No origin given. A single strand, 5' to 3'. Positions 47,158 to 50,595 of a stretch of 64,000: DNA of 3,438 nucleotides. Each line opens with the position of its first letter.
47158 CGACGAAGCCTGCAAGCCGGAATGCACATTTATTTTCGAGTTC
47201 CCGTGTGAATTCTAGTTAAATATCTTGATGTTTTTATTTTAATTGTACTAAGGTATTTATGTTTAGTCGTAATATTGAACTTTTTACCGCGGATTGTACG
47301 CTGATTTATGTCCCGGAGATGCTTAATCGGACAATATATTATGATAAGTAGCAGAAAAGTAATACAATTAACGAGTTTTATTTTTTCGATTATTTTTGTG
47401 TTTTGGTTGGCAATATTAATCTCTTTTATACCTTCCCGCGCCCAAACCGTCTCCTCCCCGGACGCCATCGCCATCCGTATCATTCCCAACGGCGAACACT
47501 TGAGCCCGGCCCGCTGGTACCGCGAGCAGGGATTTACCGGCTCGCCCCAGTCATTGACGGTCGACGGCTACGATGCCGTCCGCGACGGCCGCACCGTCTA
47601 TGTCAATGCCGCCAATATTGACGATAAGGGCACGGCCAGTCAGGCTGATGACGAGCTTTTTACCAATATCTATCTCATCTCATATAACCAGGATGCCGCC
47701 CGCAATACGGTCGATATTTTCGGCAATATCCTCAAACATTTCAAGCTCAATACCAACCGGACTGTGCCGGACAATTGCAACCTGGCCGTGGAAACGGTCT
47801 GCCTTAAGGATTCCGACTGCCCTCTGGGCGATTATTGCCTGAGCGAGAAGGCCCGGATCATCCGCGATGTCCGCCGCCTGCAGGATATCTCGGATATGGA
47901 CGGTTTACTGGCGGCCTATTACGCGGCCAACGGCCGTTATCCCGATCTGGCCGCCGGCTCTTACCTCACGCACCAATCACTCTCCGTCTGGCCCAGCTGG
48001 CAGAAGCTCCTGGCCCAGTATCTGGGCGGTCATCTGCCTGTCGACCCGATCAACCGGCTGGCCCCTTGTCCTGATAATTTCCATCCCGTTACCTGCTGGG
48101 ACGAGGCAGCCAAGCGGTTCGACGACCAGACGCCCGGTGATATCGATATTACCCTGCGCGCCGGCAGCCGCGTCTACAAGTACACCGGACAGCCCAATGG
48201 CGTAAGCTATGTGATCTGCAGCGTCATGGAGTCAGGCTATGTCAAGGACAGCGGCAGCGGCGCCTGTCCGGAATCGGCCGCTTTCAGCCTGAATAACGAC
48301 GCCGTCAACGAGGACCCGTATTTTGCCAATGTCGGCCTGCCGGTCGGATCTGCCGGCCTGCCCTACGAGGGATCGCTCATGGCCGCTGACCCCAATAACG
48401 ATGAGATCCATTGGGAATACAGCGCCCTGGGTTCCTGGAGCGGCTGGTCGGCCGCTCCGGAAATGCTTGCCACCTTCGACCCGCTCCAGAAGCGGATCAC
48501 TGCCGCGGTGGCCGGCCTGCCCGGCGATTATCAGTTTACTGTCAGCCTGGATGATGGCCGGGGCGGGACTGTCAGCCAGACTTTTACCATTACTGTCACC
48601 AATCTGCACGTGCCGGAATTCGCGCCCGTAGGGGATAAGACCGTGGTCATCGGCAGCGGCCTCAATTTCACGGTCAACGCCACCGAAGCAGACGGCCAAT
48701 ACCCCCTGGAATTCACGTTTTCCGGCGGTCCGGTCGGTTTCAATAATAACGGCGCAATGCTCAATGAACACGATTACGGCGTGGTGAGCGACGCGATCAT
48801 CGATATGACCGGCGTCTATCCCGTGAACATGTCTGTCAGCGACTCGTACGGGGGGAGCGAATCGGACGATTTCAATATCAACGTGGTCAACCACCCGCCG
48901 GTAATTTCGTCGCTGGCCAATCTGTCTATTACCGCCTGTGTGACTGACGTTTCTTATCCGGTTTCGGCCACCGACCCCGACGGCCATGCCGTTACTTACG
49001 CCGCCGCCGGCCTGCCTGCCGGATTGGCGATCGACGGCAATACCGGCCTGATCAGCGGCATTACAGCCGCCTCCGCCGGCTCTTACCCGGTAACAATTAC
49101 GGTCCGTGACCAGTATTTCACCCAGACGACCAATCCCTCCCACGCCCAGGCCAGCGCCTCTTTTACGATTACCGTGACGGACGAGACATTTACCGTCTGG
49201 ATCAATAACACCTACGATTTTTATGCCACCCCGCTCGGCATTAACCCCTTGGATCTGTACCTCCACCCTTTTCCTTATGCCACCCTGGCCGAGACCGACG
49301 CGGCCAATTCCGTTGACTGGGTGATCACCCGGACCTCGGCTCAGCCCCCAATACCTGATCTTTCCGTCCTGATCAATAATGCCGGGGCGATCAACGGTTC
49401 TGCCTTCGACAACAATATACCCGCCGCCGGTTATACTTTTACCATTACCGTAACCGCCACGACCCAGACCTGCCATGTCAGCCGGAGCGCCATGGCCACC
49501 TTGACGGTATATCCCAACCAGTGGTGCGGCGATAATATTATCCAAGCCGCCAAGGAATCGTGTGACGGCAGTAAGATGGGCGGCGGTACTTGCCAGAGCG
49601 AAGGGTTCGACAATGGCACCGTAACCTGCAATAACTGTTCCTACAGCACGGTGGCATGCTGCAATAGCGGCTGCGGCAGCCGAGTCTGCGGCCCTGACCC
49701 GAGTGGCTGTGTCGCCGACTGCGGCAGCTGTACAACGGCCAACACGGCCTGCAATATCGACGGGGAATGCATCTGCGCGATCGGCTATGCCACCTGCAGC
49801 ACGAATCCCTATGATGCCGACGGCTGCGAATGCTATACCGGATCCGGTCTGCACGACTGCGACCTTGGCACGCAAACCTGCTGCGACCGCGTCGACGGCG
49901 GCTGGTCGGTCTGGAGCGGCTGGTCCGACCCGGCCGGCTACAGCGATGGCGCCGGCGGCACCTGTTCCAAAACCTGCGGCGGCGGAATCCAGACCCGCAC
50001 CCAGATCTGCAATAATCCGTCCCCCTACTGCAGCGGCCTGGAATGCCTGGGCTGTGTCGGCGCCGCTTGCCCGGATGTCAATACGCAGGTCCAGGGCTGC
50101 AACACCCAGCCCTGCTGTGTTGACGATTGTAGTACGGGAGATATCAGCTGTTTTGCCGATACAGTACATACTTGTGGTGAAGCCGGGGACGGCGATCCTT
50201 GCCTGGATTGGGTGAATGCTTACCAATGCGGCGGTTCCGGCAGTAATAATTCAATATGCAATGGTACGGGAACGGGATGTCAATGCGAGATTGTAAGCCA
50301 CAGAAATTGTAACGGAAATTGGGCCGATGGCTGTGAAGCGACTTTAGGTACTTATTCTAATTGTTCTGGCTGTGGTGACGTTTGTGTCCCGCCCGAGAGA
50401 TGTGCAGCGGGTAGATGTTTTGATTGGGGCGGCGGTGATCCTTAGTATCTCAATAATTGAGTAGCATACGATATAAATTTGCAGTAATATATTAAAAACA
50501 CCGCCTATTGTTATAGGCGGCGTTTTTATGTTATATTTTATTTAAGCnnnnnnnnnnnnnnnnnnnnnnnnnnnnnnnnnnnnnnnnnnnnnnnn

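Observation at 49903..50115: Canonical thrombospondin type-1 repeat (TSR) in a bacterial surface protein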

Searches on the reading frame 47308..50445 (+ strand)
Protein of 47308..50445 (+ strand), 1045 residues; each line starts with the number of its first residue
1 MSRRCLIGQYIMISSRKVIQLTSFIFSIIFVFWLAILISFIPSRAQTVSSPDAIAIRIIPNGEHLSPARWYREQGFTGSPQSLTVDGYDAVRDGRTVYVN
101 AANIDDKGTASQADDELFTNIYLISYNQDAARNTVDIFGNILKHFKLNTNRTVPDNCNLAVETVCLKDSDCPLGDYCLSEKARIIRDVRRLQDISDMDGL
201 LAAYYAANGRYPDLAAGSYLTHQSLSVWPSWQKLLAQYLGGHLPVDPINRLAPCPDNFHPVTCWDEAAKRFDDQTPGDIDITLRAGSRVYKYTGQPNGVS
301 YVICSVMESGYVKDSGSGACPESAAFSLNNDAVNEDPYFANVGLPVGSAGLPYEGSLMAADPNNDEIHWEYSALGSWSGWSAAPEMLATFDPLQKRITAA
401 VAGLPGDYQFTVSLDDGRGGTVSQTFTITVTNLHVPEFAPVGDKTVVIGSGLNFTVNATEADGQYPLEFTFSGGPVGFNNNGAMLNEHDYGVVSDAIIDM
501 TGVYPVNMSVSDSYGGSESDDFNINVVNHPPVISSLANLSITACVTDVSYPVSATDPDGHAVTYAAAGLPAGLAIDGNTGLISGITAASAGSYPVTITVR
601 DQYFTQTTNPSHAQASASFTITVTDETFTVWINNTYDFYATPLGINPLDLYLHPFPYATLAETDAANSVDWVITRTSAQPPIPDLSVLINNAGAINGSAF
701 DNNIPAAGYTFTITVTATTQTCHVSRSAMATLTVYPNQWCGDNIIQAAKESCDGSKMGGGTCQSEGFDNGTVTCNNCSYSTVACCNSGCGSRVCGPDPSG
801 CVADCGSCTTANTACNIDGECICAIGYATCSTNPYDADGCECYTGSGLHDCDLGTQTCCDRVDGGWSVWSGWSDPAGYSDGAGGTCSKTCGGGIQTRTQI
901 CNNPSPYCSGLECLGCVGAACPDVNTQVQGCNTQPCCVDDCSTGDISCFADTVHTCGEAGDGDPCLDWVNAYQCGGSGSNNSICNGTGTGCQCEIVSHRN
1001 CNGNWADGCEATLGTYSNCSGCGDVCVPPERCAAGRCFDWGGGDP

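Call 3: search_protein_families(library=pfam, proteins=[window:47308-50445:+], max_evalue=1)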
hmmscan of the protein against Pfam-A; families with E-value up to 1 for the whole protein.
window:47308-50445:+ (1045 aa): 5 families
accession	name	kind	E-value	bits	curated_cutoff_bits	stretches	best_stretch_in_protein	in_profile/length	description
PF05345.18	He_PIG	-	6.5e-21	75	24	3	546-624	17-96/96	Putative Ig domain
PF17963.7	Big_9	-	0.0007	20.9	23.6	1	361-429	29-89/89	Bacterial Ig domain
PF18911.6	PKD_4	-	0.055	14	27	0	499-524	57-83/85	PKD domain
PF22352.2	K319L-like_PKD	-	0.13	12.7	27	0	404-430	58-84/84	K319L-like, PKD domain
PF24547.1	DUF7601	-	0.31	12.1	27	0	407-457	19-69/116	Domain of unknown function (DUF7601)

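Call 4: search_protein_families(library=ncbifam, proteins=[window:47308-50445:+], max_evalue=0.1)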
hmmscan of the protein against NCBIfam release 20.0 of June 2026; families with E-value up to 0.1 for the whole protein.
window:47308-50445:+ (1045 aa): 1 family
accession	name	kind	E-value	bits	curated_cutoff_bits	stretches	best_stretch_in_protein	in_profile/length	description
NF005703.0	PRK07515.1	equivalog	0.021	13.7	304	1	664-721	113-171/373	beta-ketoacyl-ACP synthase III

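Call 12: find_homologous_proteins(query=window:47308-50445:+, max_evalue=0.001)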
Query window:47308-50445:+ (1045 aa): 548 proteins with E <= 0.001 among 8000 candidates; the best 120 are listed.
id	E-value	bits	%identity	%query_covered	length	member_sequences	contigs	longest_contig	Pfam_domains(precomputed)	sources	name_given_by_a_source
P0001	0.0e+0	2438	100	99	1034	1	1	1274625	PF05345.19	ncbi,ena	-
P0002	5.9e-262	890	50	80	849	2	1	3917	PF05345.19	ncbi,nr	ncbi:putative Ig domain-containing protein [Candidatus Parcubacteria bacterium]|nr:putative Ig domai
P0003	7.2e-195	668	42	77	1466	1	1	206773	PF00090.26,PF17963.8,PF05345.19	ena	-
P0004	3.7e-179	616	40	88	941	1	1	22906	PF00090.26,PF05345.19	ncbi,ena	-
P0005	5.0e-178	612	43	82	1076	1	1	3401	PF21722.5,PF05345.19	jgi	-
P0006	1.0e-169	585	43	71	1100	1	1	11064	PF13948.12,PF13385.14,PF00028.24,PF05345.19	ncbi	-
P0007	4.3e-169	583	41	76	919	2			PF17963.8,PF05345.19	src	-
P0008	2.4e-168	580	41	78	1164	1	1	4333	PF00147.24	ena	-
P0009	5.5e-167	576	39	80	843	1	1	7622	PF05345.19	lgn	-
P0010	1.9e-166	574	40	75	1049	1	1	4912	-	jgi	jgi:hypothetical protein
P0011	2.4e-165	570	42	73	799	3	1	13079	PF05345.19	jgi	-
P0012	4.1e-165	570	41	73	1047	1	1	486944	-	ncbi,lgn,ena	-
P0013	2.0e-163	564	40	74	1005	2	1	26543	PF05345.19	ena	-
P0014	5.9e-163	563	43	71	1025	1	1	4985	PF05345.19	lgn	-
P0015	7.0e-161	556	40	77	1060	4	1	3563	PF25788.3,PF05345.19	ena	-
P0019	3.4e-156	540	40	74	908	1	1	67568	PF00090.26,PF19028.7,PF05345.19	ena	-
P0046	1.2e-126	442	41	57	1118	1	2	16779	PF00090.26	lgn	-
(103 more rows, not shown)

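Call 13: search_protein_families(library=pfam, proteins=[P0003, P0004, P0019, P0046, P0002, P0008], max_evalue=0.01)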
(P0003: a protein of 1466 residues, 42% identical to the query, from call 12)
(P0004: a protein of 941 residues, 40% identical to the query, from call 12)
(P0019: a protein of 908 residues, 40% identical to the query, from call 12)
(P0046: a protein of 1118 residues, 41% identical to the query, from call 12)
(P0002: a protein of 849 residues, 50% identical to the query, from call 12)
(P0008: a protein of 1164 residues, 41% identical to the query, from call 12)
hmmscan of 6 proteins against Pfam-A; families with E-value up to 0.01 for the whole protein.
P0003 (1466 aa): 6 families
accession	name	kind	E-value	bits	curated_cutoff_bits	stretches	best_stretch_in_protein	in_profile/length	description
PF05345.18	He_PIG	-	1.6e-25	89.8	24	2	489-574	1-96/96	Putative Ig domain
PF17963.7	Big_9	-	4.1e-10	40.9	23.6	1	300-386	1-88/89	Bacterial Ig domain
PF00090.25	TSP_1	-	2.7e-08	34.3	21.6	1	935-978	8-49/49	Thrombospondin type 1 domain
PF18981.6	InlK_D3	-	0.005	17.3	25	0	459-485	49-75/75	Internalin K domain (D3/D4)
PF17803.7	Cadherin_4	-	0.0053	17.7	25.1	0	300-337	11-51/71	Bacterial cadherin-like domain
PF18911.6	PKD_4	-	0.0061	17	27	0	364-387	60-84/85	PKD domain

P0004 (941 aa): 5 families
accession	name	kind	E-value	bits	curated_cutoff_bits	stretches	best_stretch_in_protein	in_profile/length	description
PF05345.18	He_PIG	-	2e-15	57.4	24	1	515-591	1-89/96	Putative Ig domain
PF00090.25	TSP_1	-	2.1e-08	34.7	21.6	1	820-870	2-49/49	Thrombospondin type 1 domain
PF19028.6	TSP1_spondin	-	3.1e-05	24.6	41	1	819-870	4-52/52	Spondin-like TSP1 domain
PF00028.23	Cadherin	-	0.002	19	28.8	0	437-511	17-92/93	Cadherin domain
PF17963.7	Big_9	-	0.0067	17.7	23.6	1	341-411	27-88/89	Bacterial Ig domain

P0019 (908 aa): 6 families
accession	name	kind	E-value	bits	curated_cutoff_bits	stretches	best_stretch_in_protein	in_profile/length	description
PF05345.18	He_PIG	-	2.7e-25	89.1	24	3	653-714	32-95/96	Putative Ig domain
PF00090.25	TSP_1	-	1.2e-11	45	21.6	1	747-796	2-49/49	Thrombospondin type 1 domain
PF19028.6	TSP1_spondin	-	3.9e-07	30.7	41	1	747-796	5-52/52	Spondin-like TSP1 domain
PF00028.23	Cadherin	-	0.00037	21.3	28.8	0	489-516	63-92/93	Cadherin domain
PF19030.6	TSP1_ADAMTS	-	0.00055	20.6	23.8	1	750-796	5-55/55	Thrombospondin type 1 domain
PF18957.6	RibLong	-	0.0028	18.9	27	1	658-714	36-92/93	Long Rib domain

P0046 (1118 aa): 3 families
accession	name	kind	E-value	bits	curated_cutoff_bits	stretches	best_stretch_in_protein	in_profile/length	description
PF00090.25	TSP_1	-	1.2e-05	25.9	21.6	1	1009-1054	2-49/49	Thrombospondin type 1 domain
PF05345.18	He_PIG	-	0.00044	21.1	24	1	531-617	8-95/96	Putative Ig domain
PF19028.6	TSP1_spondin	-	0.0036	18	41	1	1009-1054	5-52/52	Spondin-like TSP1 domain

P0002 (849 aa): 3 families
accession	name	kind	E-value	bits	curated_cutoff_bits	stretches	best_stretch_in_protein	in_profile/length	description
PF05345.18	He_PIG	-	2.8e-14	53.8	24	2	507-580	5-87/96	Putative Ig domain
PF18911.6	PKD_4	-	0.00064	20.2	27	1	408-492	3-77/85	PKD domain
PF17963.7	Big_9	-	0.0013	20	23.6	0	326-401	15-88/89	Bacterial Ig domain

P0008 (1164 aa): 2 families
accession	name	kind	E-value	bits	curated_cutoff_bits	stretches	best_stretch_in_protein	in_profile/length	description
PF00147.23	Fibrinogen_C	-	5.2e-07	30.2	22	1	937-991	5-56/221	Fibrinogen beta and gamma chains, C-terminal globular domain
PF17963.7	Big_9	-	0.0052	18.1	23.6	1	356-438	12-88/89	Bacterial Ig domain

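Call 56: find_encoding_contigs(protein=P0001, flank=1000, max_places=3)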
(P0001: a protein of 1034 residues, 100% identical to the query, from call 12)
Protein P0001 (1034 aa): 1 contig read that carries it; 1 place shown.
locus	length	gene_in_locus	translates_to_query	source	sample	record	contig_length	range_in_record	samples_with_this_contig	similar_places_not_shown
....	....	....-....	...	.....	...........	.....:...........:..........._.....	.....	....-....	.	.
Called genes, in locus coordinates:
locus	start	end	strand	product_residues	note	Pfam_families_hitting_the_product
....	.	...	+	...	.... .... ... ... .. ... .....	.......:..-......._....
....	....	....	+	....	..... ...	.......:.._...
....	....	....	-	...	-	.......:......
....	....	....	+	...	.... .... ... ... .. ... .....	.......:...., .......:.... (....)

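Call 57: list_cluster_members(proteins=[P0001, P0003, P0004, P0019, P0046])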
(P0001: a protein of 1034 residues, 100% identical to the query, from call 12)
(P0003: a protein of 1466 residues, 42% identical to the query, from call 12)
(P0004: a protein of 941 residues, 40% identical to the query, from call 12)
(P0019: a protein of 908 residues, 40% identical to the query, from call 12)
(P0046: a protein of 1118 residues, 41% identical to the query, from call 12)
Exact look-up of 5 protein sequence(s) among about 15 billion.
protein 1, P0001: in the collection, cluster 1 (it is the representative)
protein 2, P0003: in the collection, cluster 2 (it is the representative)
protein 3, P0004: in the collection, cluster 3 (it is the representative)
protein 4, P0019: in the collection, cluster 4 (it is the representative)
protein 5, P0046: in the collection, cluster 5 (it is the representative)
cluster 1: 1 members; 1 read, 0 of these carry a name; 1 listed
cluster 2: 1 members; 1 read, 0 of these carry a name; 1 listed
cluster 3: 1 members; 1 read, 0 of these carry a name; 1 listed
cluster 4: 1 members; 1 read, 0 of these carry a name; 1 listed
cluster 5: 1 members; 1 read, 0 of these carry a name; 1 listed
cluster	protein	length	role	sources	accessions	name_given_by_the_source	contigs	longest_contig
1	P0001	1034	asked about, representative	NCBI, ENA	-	-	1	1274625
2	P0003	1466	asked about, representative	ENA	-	-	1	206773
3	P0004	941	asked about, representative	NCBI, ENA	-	-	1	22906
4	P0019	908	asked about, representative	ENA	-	-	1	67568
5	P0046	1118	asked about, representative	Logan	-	-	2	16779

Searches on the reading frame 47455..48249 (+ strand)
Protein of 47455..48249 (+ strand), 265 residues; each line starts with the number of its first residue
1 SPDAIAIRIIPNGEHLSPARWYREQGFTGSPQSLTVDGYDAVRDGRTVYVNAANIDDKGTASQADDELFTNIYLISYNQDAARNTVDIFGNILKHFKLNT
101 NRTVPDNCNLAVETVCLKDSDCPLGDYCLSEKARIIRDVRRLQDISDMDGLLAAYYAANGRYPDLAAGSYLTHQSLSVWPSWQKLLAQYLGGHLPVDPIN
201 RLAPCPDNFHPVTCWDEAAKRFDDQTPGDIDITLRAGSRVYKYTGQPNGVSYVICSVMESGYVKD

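Call 43: search_protein_families(library=pfam, proteins=[window:47455-48249:+], max_evalue=10)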
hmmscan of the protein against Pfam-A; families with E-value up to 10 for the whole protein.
seq(265 aa): 2 families
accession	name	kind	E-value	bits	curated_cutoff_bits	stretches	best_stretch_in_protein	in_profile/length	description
PF08334.16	T2SSG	-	0.018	15.5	21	1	143-200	16-71/108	Type II secretion system (T2SS), protein G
PF04706.18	Dickkopf_N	-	0.041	14.6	25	1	116-132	2-18/51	Dickkopf N-terminal cysteine-rich region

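Call 48: predict_structure(alignment_id=A4)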
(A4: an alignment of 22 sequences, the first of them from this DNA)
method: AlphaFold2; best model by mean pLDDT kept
length: 265 residues; sequences in the alignment: 22
mean_pLDDT: 89.4   pTM: 0.86
mean pLDDT of the five models: 89.4, 87.2, 87.0, 87.0, 85.1
residues with pLDDT >= 90: 163; 70-90: 87; 50-70: 15; < 50: 0
segments of 3 or more residues with pLDDT < 50: none
pLDDT, mean of each block of 10 residues (from residue 1): 85 94 94 95 95 79 73 93 90 86 93 96 95 95 94 95 76 88 89 87 93 89 83 89 91 92 78
secondary structure, 60 per line:
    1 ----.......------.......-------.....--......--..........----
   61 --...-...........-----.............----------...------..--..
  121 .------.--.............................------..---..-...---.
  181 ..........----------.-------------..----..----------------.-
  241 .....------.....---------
elements in order: E5-11 H18-24 E32-36 E39-44 E47-56 E67-77 H83-95 E106-108 H131-159 E174-176 H180-190 E241-245 E252-256
